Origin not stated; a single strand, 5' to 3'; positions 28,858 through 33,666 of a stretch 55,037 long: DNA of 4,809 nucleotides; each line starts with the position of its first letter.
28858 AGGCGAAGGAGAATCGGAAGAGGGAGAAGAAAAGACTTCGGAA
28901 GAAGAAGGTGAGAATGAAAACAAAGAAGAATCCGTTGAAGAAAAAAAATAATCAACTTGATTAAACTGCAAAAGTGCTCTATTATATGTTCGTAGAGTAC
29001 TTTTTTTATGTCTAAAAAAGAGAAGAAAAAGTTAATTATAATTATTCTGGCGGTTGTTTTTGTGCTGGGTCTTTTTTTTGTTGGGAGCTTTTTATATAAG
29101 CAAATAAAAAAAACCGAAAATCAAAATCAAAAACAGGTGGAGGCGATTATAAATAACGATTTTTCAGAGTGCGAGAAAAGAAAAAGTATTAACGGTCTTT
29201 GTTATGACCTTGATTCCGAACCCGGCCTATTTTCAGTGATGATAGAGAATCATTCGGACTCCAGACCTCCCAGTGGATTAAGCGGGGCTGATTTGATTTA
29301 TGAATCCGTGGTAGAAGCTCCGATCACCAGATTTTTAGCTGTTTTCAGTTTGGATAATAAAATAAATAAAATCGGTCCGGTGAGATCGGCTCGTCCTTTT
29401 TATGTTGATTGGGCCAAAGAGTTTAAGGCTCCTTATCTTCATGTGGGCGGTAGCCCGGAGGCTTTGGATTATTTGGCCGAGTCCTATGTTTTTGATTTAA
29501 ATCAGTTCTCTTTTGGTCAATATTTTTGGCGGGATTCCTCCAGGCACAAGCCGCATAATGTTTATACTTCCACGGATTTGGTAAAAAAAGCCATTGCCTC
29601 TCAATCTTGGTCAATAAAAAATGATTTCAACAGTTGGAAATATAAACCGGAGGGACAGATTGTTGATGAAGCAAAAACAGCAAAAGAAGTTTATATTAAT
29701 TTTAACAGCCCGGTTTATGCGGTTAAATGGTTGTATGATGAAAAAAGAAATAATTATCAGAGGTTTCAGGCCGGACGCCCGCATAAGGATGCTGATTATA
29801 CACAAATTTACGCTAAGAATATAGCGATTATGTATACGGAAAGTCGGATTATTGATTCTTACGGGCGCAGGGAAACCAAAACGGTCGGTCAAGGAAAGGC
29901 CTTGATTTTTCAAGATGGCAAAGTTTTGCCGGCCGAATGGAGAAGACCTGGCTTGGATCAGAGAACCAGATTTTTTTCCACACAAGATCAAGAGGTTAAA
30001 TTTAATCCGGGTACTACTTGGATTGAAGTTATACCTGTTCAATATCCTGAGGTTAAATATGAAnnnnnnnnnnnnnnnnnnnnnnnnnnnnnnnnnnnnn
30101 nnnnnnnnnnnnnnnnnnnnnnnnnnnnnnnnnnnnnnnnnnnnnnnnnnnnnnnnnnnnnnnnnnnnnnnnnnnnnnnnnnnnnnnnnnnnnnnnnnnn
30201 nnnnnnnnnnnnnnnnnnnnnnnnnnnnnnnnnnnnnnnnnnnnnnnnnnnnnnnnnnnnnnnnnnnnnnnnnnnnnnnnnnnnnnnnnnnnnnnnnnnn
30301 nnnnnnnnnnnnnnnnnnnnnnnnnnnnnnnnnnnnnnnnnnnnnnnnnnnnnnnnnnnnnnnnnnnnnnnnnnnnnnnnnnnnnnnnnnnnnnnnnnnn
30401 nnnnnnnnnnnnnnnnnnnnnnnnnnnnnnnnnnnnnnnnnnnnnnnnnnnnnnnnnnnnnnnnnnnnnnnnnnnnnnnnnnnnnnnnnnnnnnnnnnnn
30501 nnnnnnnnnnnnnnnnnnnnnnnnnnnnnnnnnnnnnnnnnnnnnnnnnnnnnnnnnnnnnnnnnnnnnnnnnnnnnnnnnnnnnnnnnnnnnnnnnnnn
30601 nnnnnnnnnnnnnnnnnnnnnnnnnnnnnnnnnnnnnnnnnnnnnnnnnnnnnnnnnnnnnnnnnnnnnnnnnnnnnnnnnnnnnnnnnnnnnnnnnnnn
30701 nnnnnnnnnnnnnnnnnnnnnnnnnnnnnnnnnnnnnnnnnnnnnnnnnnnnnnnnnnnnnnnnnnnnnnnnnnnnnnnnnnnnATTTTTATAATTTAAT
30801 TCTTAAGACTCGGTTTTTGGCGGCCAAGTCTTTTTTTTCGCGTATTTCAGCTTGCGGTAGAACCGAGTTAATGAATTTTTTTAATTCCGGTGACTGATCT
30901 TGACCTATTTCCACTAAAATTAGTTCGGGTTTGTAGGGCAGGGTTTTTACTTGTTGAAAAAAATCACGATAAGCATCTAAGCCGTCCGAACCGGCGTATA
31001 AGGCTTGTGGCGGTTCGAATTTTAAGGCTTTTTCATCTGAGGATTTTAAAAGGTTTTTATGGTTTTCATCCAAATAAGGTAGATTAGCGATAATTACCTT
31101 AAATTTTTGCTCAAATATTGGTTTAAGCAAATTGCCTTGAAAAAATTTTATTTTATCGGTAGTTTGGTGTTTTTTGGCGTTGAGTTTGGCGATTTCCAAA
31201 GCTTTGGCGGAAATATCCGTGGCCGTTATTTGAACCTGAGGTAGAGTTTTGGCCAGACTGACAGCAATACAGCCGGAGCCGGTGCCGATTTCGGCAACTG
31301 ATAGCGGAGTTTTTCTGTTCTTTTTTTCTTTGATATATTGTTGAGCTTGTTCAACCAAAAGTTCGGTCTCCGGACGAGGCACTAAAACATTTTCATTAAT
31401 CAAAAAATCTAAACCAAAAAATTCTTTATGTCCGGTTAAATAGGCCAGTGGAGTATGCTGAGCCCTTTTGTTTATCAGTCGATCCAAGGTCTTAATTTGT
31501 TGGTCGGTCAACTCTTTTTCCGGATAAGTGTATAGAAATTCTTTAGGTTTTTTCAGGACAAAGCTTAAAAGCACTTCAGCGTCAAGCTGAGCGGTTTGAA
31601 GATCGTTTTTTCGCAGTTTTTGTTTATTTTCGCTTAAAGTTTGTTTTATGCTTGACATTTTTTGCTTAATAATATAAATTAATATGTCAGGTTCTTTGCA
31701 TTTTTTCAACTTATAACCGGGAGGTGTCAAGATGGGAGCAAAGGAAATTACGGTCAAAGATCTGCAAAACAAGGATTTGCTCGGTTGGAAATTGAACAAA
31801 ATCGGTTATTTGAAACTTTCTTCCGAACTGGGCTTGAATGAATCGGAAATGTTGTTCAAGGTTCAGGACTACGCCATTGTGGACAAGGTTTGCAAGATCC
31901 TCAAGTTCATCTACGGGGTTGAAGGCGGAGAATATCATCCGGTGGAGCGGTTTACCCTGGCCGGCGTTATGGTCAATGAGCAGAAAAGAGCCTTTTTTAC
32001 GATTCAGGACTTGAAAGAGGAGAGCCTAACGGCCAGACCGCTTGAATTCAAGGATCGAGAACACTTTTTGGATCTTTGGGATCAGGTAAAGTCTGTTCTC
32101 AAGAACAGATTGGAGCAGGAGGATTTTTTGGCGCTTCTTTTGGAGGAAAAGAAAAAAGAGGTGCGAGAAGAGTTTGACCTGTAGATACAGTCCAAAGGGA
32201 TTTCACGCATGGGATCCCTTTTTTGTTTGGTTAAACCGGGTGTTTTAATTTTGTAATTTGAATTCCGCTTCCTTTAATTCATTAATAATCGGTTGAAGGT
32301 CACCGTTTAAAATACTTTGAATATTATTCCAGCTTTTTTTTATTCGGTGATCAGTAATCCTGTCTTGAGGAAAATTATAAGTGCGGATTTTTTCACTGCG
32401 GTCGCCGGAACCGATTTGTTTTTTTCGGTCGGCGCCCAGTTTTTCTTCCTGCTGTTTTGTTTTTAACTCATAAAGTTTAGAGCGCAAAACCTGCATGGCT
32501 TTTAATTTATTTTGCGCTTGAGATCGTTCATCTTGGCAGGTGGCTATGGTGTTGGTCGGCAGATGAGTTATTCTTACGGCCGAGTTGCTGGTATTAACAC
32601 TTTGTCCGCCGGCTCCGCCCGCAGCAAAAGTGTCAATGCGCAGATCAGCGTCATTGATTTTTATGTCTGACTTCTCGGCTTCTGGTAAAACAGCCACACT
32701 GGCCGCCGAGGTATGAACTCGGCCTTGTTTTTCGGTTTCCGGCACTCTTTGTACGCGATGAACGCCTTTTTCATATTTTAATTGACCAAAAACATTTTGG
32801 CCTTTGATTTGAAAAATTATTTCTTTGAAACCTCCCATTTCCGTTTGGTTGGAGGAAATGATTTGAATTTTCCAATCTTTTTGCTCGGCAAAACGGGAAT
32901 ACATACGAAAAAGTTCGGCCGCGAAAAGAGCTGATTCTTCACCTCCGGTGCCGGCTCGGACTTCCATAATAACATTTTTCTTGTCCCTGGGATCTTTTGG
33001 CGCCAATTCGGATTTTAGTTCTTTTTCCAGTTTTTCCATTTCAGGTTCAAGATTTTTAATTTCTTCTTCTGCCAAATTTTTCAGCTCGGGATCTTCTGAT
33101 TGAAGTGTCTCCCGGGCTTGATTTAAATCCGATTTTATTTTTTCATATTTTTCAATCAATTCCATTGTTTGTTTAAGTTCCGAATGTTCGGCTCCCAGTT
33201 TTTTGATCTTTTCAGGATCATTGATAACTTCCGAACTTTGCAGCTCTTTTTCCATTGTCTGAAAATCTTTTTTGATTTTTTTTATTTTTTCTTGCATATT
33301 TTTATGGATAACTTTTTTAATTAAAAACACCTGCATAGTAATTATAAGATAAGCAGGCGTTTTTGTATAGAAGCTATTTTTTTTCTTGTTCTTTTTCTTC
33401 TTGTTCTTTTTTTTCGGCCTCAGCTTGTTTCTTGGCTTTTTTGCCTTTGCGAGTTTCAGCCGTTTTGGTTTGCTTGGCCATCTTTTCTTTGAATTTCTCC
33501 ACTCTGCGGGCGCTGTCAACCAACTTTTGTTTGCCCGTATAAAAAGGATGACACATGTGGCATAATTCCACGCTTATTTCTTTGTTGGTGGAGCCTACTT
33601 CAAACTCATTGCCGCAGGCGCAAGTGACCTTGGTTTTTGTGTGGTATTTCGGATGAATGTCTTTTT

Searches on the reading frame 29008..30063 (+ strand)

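Call 57: search_protein_families(library=pfam, proteins=[window:29008-30063:+], max_evalue=0.00001)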
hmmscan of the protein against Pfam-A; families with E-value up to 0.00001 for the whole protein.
window:29008-30063:+ (352 aa): 2 families
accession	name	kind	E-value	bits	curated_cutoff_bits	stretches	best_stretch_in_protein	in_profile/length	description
PF11258.13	DUF3048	-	6.3e-42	143.6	25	1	76-201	18-147/148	Protein of unknown function (DUF3048) N-terminal domain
PF17479.7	DUF3048_C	-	8.5e-28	97.4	25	1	230-339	3-114/114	Protein of unknown function (DUF3048) C-terminal domain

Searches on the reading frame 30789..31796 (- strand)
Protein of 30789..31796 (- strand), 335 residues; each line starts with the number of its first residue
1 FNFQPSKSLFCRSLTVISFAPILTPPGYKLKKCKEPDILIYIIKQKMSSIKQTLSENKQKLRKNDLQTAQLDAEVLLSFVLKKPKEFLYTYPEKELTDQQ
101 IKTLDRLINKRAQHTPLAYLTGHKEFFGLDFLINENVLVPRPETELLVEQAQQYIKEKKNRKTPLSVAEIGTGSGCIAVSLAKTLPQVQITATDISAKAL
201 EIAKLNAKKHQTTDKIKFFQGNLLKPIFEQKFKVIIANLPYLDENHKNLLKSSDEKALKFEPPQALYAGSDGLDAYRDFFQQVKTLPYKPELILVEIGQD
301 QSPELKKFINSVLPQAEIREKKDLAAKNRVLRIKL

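Call 57: search_protein_families(library=pfam, proteins=[window:30789-31796:-], max_evalue=0.00001)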
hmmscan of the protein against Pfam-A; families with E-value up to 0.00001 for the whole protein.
window:30789-31796:- (335 aa): 10 families
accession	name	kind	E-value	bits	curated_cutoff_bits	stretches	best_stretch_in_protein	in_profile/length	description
PF17827.6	PrmC_N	-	8e-18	65.2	23.4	1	54-122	3-71/71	PrmC N-terminal domain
PF05175.20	MTS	-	6.3e-15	55.7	23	1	165-246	33-113/170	Methyltransferase small domain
PF13649.12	Methyltransf_25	-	4.3e-11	43.8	27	1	167-250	1-86/97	Methyltransferase domain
PF13847.12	Methyltransf_31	-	6.3e-11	42.6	27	1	166-241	6-84/145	Methyltransferase domain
PF06325.19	PrmA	-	1.1e-09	38.7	22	1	144-239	148-234/296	Ribosomal protein L11 methyltransferase (PrmA)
PF08242.18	Methyltransf_12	-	1.5e-08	35.7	30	1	169-238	2-72/98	Methyltransferase domain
PF10294.15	Methyltransf_16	-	2.3e-07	31.2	21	1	156-253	38-143/174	Lysine methyltransferase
PF01170.24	UPF0020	-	1.1e-06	29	22.3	1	185-243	74-133/197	RMKL-like, methyltransferase domain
PF08241.18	Methyltransf_11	-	1.6e-06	29.1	21.2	1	169-238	2-67/95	Methyltransferase domain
PF12847.13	Methyltransf_18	-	2.8e-06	27.8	27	1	166-236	17-87/151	Methyltransferase domain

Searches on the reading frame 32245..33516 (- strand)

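Call 57: search_protein_families(library=pfam, proteins=[window:32245-33516:-], max_evalue=0.00001)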
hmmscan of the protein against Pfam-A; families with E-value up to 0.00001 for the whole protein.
window:32245-33516:- (423 aa): 2 families
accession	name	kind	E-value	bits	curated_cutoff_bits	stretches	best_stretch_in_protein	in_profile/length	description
PF03462.23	PCRF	-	1.4e-75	253.8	24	1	82-274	2-194/194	PCRF domain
PF00472.26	RF-1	-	7.1e-40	136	35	1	282-391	2-116/116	RF-1 domain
